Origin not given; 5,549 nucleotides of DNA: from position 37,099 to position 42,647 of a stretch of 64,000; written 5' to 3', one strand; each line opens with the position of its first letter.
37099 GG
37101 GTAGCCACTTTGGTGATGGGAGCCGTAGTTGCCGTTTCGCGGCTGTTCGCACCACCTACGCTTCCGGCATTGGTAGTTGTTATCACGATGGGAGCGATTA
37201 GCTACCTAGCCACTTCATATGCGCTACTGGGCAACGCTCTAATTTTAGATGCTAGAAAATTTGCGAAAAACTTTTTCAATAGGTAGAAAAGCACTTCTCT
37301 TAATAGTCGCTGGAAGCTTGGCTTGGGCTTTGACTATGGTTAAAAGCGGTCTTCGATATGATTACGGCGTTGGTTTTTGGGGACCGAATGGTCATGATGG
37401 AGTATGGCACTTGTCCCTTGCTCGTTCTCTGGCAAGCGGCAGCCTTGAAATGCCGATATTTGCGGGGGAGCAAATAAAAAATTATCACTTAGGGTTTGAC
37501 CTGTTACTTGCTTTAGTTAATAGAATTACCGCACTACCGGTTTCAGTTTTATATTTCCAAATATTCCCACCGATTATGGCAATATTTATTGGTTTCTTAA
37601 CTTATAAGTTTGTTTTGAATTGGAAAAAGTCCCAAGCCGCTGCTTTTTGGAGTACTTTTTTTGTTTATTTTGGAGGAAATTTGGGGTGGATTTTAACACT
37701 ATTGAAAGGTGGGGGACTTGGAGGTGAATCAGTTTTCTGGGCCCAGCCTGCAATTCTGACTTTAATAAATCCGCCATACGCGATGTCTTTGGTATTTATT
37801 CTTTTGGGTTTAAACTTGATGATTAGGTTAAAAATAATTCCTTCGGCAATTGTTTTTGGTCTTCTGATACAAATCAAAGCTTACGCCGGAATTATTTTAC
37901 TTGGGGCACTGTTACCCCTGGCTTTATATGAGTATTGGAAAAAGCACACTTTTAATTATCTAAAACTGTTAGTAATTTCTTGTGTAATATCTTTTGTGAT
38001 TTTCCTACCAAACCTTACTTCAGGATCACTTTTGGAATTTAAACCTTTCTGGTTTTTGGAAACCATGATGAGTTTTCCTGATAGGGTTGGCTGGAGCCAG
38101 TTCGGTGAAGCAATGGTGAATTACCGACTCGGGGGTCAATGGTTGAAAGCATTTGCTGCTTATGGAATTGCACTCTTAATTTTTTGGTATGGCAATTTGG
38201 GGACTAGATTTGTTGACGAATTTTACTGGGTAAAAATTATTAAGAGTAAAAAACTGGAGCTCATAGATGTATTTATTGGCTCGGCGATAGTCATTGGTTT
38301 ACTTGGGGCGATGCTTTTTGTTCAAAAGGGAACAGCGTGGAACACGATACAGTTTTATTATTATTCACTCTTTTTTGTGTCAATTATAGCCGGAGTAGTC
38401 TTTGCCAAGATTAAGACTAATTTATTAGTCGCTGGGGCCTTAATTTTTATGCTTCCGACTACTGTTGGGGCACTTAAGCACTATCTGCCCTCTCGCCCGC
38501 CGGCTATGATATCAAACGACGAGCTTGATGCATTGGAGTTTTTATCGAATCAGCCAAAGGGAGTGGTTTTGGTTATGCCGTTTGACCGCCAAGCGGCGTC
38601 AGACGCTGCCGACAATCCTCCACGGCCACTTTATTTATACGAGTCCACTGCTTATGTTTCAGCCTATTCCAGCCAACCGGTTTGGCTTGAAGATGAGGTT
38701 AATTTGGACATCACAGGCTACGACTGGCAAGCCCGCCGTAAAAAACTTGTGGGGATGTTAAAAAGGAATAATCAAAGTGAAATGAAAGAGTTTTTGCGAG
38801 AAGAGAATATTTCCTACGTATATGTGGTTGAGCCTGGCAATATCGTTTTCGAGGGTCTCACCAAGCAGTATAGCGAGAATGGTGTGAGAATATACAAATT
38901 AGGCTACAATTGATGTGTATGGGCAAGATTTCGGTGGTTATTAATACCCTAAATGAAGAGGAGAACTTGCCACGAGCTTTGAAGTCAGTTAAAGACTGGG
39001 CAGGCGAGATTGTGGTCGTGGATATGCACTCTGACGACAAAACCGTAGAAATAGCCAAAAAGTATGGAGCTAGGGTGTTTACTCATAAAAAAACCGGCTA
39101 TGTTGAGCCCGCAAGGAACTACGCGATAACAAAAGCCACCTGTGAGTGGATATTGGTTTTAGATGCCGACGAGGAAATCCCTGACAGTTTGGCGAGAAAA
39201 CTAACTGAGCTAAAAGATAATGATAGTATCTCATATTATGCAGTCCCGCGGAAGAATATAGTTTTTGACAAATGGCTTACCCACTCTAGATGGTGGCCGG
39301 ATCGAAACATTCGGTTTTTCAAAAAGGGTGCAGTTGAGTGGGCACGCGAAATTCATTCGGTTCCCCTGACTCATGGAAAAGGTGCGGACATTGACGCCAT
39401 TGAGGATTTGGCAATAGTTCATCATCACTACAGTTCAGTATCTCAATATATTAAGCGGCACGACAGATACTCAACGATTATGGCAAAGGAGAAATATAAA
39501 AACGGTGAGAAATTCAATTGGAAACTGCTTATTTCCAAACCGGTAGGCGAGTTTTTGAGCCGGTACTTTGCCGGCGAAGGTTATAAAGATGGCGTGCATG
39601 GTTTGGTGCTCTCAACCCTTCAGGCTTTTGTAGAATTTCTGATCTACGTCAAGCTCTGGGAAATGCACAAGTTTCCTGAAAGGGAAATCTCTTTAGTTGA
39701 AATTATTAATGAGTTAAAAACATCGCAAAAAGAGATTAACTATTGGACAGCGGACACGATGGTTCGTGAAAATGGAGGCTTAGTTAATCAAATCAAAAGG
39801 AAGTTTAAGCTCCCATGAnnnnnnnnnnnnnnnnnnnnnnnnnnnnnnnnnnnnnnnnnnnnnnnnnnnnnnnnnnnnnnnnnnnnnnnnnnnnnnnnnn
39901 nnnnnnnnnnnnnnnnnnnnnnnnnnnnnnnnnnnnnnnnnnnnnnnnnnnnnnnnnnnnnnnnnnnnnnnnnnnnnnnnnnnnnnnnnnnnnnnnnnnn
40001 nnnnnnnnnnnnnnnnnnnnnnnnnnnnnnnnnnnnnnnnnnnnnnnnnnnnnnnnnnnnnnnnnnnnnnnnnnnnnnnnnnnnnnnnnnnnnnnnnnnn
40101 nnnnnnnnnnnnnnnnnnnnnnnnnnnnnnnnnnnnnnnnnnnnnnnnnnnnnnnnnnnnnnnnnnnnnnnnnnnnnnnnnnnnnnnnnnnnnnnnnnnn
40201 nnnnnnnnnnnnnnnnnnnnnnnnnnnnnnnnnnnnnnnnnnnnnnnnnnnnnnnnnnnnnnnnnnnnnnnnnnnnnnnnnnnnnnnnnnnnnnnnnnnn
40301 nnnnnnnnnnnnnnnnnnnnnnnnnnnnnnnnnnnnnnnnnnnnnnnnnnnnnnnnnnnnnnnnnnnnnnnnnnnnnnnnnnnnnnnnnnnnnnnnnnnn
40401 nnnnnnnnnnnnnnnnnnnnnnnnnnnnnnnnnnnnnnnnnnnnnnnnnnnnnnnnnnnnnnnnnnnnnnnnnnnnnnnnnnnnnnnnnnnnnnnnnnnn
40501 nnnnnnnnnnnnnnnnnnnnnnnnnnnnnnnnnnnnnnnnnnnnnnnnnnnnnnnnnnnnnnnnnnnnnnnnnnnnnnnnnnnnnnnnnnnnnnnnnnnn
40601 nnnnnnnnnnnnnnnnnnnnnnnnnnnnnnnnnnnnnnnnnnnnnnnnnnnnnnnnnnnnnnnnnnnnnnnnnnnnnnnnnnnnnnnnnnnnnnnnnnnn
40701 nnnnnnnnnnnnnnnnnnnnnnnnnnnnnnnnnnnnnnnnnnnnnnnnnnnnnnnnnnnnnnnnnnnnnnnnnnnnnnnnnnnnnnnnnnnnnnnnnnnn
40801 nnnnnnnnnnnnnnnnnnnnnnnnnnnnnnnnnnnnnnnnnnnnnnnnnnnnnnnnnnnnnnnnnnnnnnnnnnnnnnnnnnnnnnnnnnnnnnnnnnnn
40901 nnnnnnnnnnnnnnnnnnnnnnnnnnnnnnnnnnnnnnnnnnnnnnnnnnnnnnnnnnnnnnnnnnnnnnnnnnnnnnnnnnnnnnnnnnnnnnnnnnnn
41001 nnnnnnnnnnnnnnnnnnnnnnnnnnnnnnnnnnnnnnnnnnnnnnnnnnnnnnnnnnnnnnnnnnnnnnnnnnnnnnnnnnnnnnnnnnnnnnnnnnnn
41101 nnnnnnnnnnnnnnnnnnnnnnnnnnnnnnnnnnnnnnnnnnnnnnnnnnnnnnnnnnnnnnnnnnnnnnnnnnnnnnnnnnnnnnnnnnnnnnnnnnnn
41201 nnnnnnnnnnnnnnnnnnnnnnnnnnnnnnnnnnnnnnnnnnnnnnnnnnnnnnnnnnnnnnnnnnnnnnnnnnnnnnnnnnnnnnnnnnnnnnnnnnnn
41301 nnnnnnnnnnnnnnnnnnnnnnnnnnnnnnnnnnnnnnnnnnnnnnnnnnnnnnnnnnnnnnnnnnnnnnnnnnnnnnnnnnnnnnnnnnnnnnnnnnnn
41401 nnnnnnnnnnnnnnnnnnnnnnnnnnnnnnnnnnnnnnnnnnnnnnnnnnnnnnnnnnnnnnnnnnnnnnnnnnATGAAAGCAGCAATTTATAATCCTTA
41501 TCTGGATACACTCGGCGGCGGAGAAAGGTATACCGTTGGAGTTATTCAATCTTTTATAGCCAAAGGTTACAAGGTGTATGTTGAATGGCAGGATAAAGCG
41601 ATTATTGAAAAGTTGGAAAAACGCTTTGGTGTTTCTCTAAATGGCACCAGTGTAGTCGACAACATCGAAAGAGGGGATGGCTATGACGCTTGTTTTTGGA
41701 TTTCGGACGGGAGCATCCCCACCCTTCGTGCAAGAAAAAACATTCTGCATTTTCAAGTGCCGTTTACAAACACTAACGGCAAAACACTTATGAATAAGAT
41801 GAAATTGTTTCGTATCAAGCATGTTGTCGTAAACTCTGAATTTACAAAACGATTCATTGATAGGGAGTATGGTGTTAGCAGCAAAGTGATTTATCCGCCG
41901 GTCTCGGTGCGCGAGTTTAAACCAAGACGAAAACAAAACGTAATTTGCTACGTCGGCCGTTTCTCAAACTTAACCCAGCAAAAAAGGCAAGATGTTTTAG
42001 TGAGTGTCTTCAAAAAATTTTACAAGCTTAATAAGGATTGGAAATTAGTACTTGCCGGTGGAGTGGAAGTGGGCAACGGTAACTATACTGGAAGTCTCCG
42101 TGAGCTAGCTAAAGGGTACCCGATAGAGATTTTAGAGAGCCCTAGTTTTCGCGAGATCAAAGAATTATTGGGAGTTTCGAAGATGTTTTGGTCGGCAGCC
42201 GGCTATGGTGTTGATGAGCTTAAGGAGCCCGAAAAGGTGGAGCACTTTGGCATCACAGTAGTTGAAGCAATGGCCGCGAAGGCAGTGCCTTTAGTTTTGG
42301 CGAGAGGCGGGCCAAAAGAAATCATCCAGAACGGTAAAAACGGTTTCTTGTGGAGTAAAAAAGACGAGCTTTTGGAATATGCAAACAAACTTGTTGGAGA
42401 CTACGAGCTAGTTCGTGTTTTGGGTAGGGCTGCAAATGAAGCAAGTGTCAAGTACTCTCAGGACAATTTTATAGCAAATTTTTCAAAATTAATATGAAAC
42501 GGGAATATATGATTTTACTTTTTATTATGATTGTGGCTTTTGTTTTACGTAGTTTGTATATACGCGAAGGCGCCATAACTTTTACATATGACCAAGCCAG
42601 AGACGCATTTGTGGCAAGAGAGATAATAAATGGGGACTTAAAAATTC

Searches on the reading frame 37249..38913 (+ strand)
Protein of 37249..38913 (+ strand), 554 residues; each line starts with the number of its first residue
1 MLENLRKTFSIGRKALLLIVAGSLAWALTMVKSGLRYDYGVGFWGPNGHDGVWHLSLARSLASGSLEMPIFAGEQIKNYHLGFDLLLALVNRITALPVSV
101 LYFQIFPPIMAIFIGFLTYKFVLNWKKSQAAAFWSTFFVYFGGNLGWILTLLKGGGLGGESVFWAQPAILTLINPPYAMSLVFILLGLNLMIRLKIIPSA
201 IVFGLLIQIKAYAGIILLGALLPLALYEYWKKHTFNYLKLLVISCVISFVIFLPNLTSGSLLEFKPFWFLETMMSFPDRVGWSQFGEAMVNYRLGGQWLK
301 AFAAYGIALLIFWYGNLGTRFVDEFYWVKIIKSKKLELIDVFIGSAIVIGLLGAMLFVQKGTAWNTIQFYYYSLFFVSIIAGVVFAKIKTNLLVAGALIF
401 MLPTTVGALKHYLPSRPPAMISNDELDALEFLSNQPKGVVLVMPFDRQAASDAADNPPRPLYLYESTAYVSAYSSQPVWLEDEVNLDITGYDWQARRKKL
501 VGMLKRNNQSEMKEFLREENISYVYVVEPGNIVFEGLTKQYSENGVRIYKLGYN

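Call 3: search_protein_families(library=pfam, proteins=[window:37249-38913:+], max_evalue=0.01)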
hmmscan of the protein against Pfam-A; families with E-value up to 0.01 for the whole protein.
window:37249-38913:+ (554 aa): 0 families

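Call 4: search_protein_families(library=ncbifam, proteins=[window:37249-38913:+], max_evalue=0.01)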
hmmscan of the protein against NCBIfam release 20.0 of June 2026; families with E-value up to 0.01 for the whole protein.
window:37249-38913:+ (554 aa): 0 families
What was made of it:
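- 37249..38913 (+): Pfam-less GT-C-fold protein with an OST-like (STT3/AglB/PglB) fold. Conserved partner of Wzx in the cluster. No Pfam or NCBIfam hit (calls 3, 4).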

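Call 48: find_homologous_proteins(query=window:37249-38913:+, max_evalue=0.001)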
Query window:37249-38913:+ (554 aa): 1371 proteins with E <= 0.001 among 8000 candidates; the best 120 are listed.
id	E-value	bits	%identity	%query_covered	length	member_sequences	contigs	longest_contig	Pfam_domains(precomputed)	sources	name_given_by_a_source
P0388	0.0e+0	1240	100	100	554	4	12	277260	-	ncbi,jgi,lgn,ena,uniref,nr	ncbi:hypothetical protein A2803_02620 [Candidatus Woesebacteria bacterium RIFCSPHIGHO2_01_FULL_44_21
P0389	2.1e-294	995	78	100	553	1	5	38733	-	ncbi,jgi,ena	-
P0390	3.4e-253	859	69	99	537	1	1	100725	-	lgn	-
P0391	4.1e-247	839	65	99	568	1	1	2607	-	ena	-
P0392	3.2e-244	830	69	99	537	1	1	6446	-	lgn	-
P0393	2.1e-237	807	63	99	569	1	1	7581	-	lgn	-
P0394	5.8e-236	802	66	94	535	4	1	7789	-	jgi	jgi:hypothetical protein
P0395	1.1e-231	788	60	99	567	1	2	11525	-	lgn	-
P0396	2.3e-226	771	62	99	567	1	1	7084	-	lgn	-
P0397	6.9e-223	759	62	99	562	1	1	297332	-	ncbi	-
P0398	7.6e-221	753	63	99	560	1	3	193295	-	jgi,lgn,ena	-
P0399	4.7e-220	750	64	95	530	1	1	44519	-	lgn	-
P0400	3.4e-214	731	63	99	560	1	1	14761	-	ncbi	-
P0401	3.8e-205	701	58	95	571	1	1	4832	-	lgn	-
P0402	4.2e-201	687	56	96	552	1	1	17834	-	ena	-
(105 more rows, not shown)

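Call 56: predict_structure(alignment_id=A4)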
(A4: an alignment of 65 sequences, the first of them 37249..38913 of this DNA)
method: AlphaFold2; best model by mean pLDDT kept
length: 554 residues; sequences in the alignment: 65
mean_pLDDT: 90.7   pTM: 0.91
mean pLDDT of the five models: 90.7, 90.3, 90.2, 88.3, 87.8
residues with pLDDT >= 90: 374; 70-90: 164; 50-70: 15; < 50: 1
segments of 3 or more residues with pLDDT < 50: none
pLDDT, mean of each block of 10 residues (from residue 1): 80 96 88 89 84 94 94 89 96 96 94 97 97 96 86 83 73 86 98 96 96 96 98 97 97 77 90 78 85 95 94 90 94 95 98 93 88 96 91 87 85 77 96 97 91 89 87 95 83 93 94 96 87 88 93 69
secondary structure, 60 per line:
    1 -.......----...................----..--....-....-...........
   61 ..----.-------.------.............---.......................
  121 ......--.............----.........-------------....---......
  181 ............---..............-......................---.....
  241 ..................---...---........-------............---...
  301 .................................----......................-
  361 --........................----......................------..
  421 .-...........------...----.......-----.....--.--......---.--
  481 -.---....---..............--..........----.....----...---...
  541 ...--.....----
elements in order: H2-8 H13-31 E40-43 H45-48 H50-62 H82-94 H98-126 H129-141 H146-154 H168-171 H175-192 H196-209 H211-232 H236-258 E262-264 H268-275 H283-294 H298-333 H338-356 E357-359 H363-386 H391-412 E419-421 H423-433 E440-442 H447-453 H469-474 H486-489 H493-506 H509-518 E523-527 E538-543 E546-550
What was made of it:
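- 37249..38913 (+): AF2 pLDDT 90.7 (call 56).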

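Call 58: fold_search(model_id=the predicted structure, library=pdb)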
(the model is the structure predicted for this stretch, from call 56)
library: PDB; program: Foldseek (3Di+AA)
matches with E <= 10: 336; with E <= 0.001: 13
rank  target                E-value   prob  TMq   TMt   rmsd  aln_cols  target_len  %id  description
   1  8agc_A                5.9e-08  1.00  0.48  0.40  14.7       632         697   12  Structure of yeast oligosaccharylransferase complex with lipid-linked oligosaccharide and non-acceptor peptide bound (released 2022-12-07)
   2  8agb_A                2.2e-07  1.00  0.52  0.46  12.4       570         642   13  Structure of yeast oligosaccharylransferase complex with lipid-linked oligosaccharide bound (released 2022-12-07)
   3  6ftg_5                3.7e-07  1.00  0.48  0.43  13.0       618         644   14  Subtomogram average of OST-containing ribosome-translocon complexes from canine rough microsomal membranes (released 2018-03-21)
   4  3waj                  1.9e-06  1.00  0.46  0.34  14.4       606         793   13  Crystal structure of the Archaeoglobus fulgidus oligosaccharyltransferase (O29867_ARCFU) complex with Zn and sulfate (released 2013-10-30)
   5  7e9s_A                4.0e-06  1.00  0.46  0.32  14.1       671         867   12  Archaeal oligosaccharyltransferase AglB from Archaeoglobus fulgidus in complex with an inhibitory peptide and a dolich (released 2021-09-08)
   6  5gmy_A                1.2e-05  1.00  0.46  0.32  13.7       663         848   10  Crystal structure of the Archaeoglobus fulgidus oligosaccharyltransferase (O29867_ARCFU) tethered with an acceptor pep (released 2017-02-01)
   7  3wak                  1.4e-05  1.00  0.49  0.34  14.6       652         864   12  Crystal structure of the Archaeoglobus fulgidus oligosaccharyltransferase (O29867_ARCFU) in the apo form (released 2013-10-30)
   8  7zlg_A                2.6e-05  1.00  0.47  0.41  12.7       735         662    9  Cryo-EM structure of C-mannosyltransferase CeDPY19, in complex with acceptor peptide and bound to CMT2-Fab and anti-Fa (released 2023-01-11)
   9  3rce_A                4.3e-05  1.00  0.46  0.39  10.2       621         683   12  Bacterial oligosaccharyltransferase PglB (released 2011-06-15)
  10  6gxc_A                4.4e-05  1.00  0.46  0.38  15.4       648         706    9  Bacterial oligosaccharyltransferase PglB in complex with an inhibitory peptide and a reactive lipid-linked oligosaccha (released 2018-11-14)
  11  5ogl_A                4.4e-05  1.00  0.46  0.38   9.7       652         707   11  Structure of bacterial oligosaccharyltransferase PglB in complex with an acceptor peptide and an lipid-linked oligosac (released 2017-10-25)
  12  7zli_A                6.6e-05  1.00  0.47  0.41  12.6       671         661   10  Cryo-EM structure of C-mannosyltransferase CeDPY19, in complex with Dol25-P-Man and bound to CMT2-Fab and anti-Fab nan (released 2023-01-11)
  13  8if8_C                4.7e-04  1.00  0.46  0.43  12.2       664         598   12  Arabinosyltransferase AftA (released 2023-05-31)
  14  8if8_B                2.1e-03  1.00  0.51  0.47   9.8       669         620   11  Arabinosyltransferase AftA (released 2023-05-31)
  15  5ezm                  7.9e-03  1.00  0.45  0.46  11.2       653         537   10  Crystal Structure of ArnT from Cupriavidus metallidurans in the apo state (released 2016-02-17)
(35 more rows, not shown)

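Call 73: search_solved_structures(query=A4, max_evalue=1, show_alignments=1)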
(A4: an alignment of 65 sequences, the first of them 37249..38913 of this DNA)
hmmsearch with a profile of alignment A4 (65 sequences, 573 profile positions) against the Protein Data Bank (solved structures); distinct sequences matched with E-value up to 1: 0.

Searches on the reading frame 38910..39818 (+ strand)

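Call 8: search_protein_families(library=pfam, proteins=[window:38910-39818:+], max_evalue=0.01)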
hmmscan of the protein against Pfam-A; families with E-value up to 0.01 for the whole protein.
window:38910-39818:+ (302 aa): 2 families
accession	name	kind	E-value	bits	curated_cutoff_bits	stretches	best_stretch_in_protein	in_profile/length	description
PF00535.33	Glycos_transf_2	-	5.4e-24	85.5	23.3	1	8-147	1-148/168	Glycosyl transferase family 2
PF13704.12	Glyco_tranf_2_4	-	0.00014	22.8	27.5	1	15-88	2-82/98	Glycosyl transferase family 2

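Call 26: search_protein_families(library=ncbifam, proteins=[window:38910-39818:+], max_evalue=0.001)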
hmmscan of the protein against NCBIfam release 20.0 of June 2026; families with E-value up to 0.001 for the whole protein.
window:38910-39818:+ (302 aa): 13 families
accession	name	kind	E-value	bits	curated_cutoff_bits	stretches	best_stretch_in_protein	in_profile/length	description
TIGR04283.1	glyco_like_mftF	equivalog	2.1e-15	56.9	182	1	7-105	1-100/221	TIGR04283 family arsenosugar biosynthesis glycosyltransferase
TIGR04195.1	S_glycosyl_SunS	equivalog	3.6e-12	45.9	350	1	7-194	59-244/421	SunS family peptide S-glycosyltransferase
TIGR04182.1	glyco_TIGR04182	equivalog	4.1e-09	36.2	325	1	7-93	2-88/293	S-layer glycoprotein N-glycosyltransferase AglJ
NF007482.0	PRK10073.1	equivalog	5.9e-09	35.4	423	1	5-107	6-115/334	glycosyltransferase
NF010496.0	PRK13915.1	equivalog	3.2e-08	33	262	1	6-61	32-93/307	glucosyl-3-phosphoglycerate synthase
NF041875.1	EPS_EpsD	equivalog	4.8e-08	32.8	370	1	7-99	1-102/325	exopolysaccharide biosynthesis glycosyltransferase EpsD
NF041391.1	DPhHxTase_Halo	equivalog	1.9e-07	30.3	375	1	13-91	3-82/213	dolichyl-phosphate hexose transferase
NF038302.1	EPS_HpsE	equivalog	1.4e-06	27.5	300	1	7-88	3-97/307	hormogonium polysaccharide biosynthesis glycosyltransferase HpsE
NF050050.1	ProtGlycPglI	equivalog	1.6e-06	27.7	500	1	4-98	1-104/306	GalNAc(5)-diNAcBac-PP-undecaprenol beta-1,3-glucosyltransferase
NF047683.1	TeichurnBiosyTuaG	equivalog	5.1e-06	26.3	400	1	6-106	7-116/252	teichuronic acid biosynthesis protein TuaG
NF045692.1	OglycostaseCruG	equivalog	5.4e-06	25.6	600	1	4-95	40-145/386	2'-O-glycosyltransferase CruG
NF038299.1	EPS_HpsN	equivalog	4.8e-05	22.5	425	1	6-97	2-102/317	hormogonium polysaccharide biosynthesis glycosyltransferase HpsN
TIGR03965.1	mycofact_glyco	equivalog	0.00064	18.7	280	1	6-88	75-165/467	mycofactocin biosynthesis glycosyltransferase MftF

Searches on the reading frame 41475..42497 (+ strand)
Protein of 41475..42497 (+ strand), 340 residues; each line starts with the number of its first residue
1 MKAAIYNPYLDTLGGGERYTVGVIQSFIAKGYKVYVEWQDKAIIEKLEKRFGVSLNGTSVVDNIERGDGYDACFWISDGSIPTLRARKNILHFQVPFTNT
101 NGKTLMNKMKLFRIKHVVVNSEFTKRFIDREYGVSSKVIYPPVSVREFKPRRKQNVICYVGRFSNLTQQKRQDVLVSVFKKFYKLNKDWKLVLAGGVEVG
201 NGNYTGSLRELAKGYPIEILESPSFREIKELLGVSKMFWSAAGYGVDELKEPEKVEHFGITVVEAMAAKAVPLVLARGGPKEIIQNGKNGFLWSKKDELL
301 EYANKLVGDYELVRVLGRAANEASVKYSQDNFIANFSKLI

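Call 8: search_protein_families(library=pfam, proteins=[window:41475-42497:+], max_evalue=0.01)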
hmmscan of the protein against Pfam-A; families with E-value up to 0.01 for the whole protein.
window:41475-42497:+ (340 aa): 3 families
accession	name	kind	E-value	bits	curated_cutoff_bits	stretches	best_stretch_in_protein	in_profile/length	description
PF00534.26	Glycos_transf_1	-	3.1e-22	79.4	26.4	1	149-321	10-170/172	Glycosyl transferases group 1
PF13692.12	Glyco_trans_1_4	-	2.2e-13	51.1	27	1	155-306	2-136/142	Glycosyl transferases group 1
PF13439.12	Glyco_transf_4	-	0.00011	22.7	28.5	0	109-145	127-168/170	Glycosyltransferase Family 4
